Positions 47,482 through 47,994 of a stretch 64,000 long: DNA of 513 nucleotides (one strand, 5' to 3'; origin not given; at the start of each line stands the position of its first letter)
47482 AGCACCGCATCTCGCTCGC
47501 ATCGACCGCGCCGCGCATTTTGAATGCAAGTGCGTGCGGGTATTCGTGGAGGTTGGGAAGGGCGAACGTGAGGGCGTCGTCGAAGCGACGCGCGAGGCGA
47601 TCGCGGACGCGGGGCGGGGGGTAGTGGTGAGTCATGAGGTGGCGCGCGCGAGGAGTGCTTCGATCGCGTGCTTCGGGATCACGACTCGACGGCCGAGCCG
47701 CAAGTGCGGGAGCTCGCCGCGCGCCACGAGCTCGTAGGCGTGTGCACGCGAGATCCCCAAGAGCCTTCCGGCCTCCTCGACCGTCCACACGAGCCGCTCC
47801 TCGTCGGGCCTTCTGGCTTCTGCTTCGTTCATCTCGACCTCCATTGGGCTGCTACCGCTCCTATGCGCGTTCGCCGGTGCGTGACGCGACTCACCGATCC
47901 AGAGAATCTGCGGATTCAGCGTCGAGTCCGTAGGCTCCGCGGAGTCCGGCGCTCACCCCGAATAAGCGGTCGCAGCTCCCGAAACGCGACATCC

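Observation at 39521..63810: Two tandem genomic islands in one tRNA-Ala(CGC) gene, marked by three copies of the tRNA 3' half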

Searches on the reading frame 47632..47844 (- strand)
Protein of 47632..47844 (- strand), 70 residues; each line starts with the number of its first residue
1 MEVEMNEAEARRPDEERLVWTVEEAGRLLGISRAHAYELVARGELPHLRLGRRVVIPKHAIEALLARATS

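Call 35: search_protein_families(library=pfam, proteins=[window:47632-47844:-], max_evalue=0.01)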
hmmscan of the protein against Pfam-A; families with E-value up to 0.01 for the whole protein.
window:47632-47844:- (70 aa): 3 families
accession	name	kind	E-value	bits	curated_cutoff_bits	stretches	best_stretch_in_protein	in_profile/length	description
PF12728.13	HTH_17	-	6.8e-14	52.3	27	1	21-67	3-49/51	Helix-turn-helix domain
PF13338.12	AbiEi_4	-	0.0064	17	25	1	21-45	15-38/49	Transcriptional regulator, AbiEi antitoxin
PF05930.18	Phage_AlpA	-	0.0075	16.6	21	0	26-55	10-40/51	Prophage CP4-57 regulatory protein (AlpA)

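Call 58: search_protein_families(library=ncbifam, proteins=[window:47632-47844:-], max_evalue=0.00001)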
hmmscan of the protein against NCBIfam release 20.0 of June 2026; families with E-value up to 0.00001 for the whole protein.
window:47632-47844:- (70 aa): 1 family
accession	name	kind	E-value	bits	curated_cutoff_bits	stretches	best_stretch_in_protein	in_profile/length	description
TIGR01764.1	excise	domain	2.6e-12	46.9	28.8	1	21-66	3-48/49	excisionase family DNA-binding protein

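Call 62: find_encoding_contigs(protein=window:47632-47844:-, flank=10000, max_places=10)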
Protein window:47632-47844:- (70 aa): no gene with exactly this product is on record in the collection.
